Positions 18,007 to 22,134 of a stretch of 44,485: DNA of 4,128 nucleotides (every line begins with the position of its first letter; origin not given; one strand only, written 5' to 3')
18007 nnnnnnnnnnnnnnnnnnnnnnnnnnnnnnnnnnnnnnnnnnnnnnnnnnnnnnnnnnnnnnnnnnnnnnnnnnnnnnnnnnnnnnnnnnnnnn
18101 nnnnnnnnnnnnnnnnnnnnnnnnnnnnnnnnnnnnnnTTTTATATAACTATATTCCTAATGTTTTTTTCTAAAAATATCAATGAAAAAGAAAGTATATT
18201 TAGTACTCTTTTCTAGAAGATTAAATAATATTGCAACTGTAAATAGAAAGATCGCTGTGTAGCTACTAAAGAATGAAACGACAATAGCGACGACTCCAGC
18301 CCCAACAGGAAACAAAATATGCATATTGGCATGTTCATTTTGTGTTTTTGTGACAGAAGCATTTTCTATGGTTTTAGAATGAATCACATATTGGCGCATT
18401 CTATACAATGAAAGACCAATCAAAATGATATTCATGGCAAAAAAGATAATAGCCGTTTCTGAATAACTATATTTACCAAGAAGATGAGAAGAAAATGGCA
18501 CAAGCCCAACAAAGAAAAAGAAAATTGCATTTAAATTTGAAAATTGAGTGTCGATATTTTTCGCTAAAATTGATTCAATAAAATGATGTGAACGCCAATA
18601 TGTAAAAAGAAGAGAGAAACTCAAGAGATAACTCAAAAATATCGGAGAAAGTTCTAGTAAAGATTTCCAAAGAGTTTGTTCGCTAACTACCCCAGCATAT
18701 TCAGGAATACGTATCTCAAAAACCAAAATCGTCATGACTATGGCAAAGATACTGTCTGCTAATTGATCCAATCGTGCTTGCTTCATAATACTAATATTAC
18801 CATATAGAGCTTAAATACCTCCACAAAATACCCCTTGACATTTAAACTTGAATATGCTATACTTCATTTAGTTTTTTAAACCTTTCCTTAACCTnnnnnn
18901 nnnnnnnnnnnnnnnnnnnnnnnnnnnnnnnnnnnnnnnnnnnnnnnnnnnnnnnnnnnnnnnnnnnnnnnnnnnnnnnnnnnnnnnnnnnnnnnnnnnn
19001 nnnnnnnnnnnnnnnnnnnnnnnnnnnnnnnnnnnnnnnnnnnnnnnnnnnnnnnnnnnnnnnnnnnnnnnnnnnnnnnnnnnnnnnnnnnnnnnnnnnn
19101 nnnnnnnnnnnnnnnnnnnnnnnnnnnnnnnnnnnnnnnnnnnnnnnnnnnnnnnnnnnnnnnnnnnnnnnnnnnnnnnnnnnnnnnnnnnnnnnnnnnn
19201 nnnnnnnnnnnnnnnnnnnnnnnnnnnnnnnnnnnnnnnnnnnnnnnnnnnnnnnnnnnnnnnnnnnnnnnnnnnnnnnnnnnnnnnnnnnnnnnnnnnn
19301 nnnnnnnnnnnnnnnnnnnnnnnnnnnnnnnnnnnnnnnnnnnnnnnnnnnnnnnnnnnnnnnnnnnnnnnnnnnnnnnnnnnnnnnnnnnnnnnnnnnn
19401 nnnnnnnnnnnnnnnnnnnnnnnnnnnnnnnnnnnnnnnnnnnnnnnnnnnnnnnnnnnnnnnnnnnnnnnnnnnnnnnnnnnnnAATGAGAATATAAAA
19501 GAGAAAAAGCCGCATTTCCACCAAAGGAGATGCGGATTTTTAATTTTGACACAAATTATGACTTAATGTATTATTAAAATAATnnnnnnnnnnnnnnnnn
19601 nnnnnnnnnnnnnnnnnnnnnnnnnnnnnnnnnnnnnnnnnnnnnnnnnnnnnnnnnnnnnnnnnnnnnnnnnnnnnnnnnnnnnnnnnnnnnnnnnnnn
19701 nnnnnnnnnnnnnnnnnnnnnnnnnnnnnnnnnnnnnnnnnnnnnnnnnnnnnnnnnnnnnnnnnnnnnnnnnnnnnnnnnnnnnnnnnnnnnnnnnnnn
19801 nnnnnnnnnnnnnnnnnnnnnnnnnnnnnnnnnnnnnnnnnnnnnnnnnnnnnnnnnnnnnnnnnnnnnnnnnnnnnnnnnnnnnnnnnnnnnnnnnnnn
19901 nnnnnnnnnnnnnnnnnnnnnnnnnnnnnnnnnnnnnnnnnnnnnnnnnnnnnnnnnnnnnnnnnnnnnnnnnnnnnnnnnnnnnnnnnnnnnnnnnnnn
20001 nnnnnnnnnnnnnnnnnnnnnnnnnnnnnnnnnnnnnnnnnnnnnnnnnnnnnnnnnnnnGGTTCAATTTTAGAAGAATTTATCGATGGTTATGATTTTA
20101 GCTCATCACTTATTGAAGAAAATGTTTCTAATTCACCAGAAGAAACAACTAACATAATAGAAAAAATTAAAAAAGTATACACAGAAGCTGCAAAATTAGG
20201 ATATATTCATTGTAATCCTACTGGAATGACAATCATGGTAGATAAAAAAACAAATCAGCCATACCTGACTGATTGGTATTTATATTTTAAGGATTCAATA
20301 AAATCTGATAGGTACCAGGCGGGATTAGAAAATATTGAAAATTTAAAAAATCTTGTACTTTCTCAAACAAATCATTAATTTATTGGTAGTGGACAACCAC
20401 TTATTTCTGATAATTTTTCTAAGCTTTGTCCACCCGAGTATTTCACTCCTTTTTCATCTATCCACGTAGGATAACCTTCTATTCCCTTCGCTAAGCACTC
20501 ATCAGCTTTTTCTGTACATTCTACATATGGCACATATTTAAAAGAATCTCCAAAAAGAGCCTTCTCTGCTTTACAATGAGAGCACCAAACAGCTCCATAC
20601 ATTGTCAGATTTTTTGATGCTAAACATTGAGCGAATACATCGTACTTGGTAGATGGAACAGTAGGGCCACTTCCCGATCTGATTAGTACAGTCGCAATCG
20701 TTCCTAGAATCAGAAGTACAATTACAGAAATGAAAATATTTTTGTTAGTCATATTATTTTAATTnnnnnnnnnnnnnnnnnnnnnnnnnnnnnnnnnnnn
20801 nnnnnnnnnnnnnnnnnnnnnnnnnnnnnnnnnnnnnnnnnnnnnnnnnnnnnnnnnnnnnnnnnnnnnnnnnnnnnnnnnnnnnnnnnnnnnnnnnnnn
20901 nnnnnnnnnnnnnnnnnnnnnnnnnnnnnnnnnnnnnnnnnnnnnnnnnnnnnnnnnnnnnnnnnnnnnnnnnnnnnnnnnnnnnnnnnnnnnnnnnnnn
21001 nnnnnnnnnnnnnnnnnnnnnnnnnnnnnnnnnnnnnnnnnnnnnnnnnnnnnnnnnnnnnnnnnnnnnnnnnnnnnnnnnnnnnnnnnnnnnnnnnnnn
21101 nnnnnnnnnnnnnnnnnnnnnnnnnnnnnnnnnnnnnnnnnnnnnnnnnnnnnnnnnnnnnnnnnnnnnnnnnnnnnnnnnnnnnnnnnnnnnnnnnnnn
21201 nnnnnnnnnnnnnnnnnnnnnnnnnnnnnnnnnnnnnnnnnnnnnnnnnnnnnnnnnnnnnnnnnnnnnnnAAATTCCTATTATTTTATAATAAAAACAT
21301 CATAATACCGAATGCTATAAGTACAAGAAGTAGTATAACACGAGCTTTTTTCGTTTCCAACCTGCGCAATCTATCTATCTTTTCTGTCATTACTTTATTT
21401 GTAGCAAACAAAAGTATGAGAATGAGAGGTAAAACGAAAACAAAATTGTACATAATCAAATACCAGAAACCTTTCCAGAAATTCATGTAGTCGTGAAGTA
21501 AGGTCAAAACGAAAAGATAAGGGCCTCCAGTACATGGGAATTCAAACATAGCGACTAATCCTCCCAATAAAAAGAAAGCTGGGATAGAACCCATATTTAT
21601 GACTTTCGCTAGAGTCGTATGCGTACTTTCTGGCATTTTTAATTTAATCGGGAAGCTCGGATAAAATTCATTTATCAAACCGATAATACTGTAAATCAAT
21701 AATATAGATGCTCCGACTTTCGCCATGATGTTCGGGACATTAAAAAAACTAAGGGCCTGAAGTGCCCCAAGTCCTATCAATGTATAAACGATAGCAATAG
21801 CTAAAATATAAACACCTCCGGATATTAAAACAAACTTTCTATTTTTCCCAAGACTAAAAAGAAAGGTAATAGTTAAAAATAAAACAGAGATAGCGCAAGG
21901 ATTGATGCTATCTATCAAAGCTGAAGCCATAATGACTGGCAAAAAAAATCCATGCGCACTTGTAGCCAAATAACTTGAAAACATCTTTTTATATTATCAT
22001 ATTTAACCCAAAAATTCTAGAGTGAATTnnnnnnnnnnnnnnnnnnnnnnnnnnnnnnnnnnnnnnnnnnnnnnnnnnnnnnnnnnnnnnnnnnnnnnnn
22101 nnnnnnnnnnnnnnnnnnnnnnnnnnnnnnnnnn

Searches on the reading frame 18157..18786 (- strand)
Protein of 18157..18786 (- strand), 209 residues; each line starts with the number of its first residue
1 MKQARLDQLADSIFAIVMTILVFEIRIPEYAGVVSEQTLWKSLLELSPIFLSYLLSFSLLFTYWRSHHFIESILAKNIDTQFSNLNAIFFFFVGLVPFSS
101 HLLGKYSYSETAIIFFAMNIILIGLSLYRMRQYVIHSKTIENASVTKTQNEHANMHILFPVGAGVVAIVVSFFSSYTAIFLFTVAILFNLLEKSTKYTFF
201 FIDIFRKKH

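Call 58: search_protein_families(library=pfam, proteins=[window:18157-18786:-], max_evalue=0.001)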
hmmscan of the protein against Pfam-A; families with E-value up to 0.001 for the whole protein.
window:18157-18786:- (209 aa): 1 family
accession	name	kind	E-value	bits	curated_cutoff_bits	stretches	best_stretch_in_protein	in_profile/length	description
PF06736.16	TMEM175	-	2.5e-20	73.2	25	1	5-97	1-88/88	Endosomal/lysosomal potassium channel TMEM175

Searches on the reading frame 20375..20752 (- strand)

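Call 58: search_protein_families(library=pfam, proteins=[window:20375-20752:-], max_evalue=0.001)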
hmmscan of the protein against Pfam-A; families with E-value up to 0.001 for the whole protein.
window:20375-20752:- (125 aa): 1 family
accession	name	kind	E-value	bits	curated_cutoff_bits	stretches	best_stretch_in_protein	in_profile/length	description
PF00085.26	Thioredoxin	-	0.00027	21.4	23.5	1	45-114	15-97/103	Thioredoxin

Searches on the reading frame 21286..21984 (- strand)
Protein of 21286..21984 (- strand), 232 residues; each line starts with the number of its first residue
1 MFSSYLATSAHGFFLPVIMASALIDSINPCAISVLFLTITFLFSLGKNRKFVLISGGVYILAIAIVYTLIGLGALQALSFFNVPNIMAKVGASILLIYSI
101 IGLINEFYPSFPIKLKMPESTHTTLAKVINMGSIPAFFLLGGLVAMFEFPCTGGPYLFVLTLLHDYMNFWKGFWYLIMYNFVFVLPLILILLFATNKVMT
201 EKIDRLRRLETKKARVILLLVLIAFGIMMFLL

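Call 58: search_protein_families(library=pfam, proteins=[window:21286-21984:-], max_evalue=0.001)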
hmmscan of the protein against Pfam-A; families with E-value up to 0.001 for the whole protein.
window:21286-21984:- (232 aa): 1 family
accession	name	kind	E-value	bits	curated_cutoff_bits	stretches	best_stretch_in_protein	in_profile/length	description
PF02683.22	DsbD_TM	-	3.3e-05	23.7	27.1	1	18-194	8-185/219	Cytochrome C biogenesis protein transmembrane domain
